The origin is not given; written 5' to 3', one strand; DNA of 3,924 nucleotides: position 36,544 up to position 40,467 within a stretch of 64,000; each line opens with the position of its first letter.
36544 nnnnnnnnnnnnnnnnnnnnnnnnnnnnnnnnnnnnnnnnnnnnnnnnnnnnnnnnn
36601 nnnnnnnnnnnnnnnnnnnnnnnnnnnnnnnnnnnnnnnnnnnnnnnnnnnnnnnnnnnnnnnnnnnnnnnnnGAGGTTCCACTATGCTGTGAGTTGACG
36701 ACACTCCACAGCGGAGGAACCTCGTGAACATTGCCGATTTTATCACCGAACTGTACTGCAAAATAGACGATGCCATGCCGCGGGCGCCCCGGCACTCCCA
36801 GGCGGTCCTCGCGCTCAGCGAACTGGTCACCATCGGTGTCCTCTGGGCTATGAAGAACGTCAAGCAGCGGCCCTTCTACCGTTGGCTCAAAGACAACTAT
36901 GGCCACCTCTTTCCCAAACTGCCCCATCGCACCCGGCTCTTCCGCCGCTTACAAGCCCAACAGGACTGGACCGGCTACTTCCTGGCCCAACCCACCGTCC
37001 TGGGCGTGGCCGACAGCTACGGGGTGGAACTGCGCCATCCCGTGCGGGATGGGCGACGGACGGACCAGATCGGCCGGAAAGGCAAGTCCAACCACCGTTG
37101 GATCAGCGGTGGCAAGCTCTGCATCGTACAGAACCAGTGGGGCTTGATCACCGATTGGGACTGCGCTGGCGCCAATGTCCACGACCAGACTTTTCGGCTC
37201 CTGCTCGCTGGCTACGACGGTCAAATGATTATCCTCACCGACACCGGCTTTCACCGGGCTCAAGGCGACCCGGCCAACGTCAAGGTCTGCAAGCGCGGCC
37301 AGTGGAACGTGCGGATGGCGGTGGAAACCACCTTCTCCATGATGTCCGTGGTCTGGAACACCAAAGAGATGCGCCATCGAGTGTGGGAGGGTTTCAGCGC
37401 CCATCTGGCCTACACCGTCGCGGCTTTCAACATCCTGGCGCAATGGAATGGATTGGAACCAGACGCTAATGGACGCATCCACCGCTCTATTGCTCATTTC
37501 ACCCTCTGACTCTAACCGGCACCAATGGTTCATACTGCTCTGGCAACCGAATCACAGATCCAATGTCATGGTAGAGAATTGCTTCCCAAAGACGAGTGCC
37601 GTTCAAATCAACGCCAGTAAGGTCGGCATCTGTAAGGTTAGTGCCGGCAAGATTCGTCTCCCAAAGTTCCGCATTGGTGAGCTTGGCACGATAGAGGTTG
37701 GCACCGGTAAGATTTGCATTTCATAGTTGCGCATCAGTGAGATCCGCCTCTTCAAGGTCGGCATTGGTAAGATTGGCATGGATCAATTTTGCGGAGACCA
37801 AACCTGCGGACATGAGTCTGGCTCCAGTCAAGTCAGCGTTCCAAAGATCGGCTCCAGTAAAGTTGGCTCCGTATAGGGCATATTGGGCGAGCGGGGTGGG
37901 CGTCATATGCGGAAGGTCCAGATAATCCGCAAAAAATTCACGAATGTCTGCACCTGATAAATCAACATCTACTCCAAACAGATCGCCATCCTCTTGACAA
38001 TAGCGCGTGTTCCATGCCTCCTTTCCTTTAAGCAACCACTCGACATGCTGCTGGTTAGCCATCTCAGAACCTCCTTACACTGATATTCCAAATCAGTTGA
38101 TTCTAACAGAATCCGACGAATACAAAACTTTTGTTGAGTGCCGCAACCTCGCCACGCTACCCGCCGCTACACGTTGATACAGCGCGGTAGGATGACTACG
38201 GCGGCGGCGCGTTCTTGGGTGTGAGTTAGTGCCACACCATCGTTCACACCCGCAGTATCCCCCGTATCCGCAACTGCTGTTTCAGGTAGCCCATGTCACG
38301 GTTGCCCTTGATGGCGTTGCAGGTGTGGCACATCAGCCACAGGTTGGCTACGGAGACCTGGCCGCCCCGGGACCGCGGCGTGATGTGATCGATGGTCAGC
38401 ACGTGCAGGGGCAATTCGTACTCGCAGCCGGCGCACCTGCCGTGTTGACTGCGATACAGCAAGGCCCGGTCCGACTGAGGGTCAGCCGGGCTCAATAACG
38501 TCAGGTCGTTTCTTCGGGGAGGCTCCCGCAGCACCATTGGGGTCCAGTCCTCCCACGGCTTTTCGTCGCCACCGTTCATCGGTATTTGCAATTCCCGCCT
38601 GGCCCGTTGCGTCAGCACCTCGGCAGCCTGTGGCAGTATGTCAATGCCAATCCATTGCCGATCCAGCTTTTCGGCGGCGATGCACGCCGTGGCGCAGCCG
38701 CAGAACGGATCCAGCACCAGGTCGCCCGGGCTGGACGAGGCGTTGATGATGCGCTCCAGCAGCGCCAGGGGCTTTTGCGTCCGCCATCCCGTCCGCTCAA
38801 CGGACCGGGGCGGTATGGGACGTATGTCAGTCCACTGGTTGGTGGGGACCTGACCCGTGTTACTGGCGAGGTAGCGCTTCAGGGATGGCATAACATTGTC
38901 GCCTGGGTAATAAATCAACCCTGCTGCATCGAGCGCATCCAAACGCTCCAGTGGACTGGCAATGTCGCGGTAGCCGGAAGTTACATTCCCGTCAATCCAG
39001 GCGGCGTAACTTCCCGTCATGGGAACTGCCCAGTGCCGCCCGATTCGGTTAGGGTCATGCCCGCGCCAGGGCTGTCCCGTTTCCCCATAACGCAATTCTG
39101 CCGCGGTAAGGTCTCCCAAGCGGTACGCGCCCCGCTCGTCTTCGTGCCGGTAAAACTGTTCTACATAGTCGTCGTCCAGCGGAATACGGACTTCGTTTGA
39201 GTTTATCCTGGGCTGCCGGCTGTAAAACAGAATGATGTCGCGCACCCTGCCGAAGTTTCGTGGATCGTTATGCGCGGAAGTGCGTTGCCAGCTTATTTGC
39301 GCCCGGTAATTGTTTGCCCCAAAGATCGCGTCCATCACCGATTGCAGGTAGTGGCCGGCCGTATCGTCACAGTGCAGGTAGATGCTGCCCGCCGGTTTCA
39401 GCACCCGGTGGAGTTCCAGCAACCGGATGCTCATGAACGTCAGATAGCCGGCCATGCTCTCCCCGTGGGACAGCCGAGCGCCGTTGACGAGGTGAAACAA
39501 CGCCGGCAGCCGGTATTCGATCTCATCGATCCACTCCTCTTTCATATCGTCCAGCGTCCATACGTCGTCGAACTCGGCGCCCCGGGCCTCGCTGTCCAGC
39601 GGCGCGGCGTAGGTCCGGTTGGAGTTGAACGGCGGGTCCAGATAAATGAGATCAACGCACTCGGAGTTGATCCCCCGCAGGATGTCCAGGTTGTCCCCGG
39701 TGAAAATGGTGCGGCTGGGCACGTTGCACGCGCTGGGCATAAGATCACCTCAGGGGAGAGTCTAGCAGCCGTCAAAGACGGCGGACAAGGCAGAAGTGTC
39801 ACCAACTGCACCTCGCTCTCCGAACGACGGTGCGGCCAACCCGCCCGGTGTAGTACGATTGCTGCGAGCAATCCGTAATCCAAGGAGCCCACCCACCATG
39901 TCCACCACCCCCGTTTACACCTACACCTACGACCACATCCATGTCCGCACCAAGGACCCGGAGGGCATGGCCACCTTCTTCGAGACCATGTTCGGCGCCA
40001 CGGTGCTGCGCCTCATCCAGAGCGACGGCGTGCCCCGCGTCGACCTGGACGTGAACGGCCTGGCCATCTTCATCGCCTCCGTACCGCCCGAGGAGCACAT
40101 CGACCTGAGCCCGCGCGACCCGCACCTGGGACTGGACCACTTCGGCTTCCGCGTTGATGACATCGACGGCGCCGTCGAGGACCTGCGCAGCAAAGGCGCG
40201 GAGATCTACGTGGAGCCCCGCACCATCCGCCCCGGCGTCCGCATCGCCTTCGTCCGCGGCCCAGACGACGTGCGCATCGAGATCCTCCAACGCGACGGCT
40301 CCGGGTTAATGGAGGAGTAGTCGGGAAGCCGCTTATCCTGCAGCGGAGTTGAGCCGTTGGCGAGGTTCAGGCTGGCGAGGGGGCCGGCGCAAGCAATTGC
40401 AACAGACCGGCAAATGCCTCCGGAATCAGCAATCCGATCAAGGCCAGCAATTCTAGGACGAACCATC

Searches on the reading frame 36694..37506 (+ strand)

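Call 72: search_protein_families(library=ncbifam, proteins=[window:36694-37506:+], max_evalue=0.001)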
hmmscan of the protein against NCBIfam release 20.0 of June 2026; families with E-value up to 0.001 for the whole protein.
window:36694-37506:+ (271 aa): 2 families
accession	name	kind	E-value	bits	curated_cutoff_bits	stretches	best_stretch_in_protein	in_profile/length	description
NF033520.1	transpos_IS982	equivalog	5.7e-14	52.3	130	1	42-186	3-161/243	IS982 family transposase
NF033593.1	transpos_ISNCY_1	equivalog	0.00059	18.6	325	0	128-166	290-328/444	ISNCY family transposase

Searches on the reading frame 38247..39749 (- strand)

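Call 38: search_protein_families(library=ncbifam, proteins=[window:38247-39749:-], max_evalue=0.00001)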
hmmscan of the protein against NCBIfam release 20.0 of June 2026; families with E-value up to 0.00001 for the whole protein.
window:38247-39749:- (501 aa): 6 families
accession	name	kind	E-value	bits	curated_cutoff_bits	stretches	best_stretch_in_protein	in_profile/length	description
NF008572.0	PRK11524.1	equivalog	8e-26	90.8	292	2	297-371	171-244/294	adenine-specific DNA-methyltransferase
NF050803.1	DnaMtaseCcrMCaul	equivalog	8e-20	71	830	1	323-386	187-250/350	adenine-specific DNA-methyltransferase CcrM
NF010253.0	PRK13699.1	subfamily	1.1e-13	51.4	244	1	295-383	119-205/226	DNA methyltransferase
NF040563.1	guided_IscB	equivalog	2.2e-09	36.9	175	1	430-490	187-244/314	RNA-guided endonuclease IscB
NF049971.1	CRISPR_Cas9d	exception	1.2e-08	34.1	375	1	429-484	538-596/986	type II CRISPR RNA-guided endonuclease Cas9d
TIGR01865.2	cas_Csn1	equivalog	1.6e-06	26.7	100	1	423-484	560-627/1070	type II CRISPR RNA-guided endonuclease Cas9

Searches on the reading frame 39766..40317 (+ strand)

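Call 88: search_protein_families(library=ncbifam, proteins=[window:39766-40317:+], max_evalue=0.00001)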
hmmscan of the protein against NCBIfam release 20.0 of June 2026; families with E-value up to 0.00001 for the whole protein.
window:39766-40317:+ (184 aa): 3 families
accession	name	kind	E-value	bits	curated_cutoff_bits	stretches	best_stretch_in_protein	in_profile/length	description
TIGR00068.2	glyox_I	equivalog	1e-09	38.4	120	1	115-177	81-141/143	lactoylglutathione lyase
TIGR03081.1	metmalonyl_epim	equivalog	5.8e-07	30.1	114.95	1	56-164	3-116/129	methylmalonyl-CoA epimerase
NF050075.1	SMU1112c_YaeR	equivalog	5e-06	26.8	140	1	55-174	4-124/125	SMU1112c/YaeR family gloxylase I-like metalloprotein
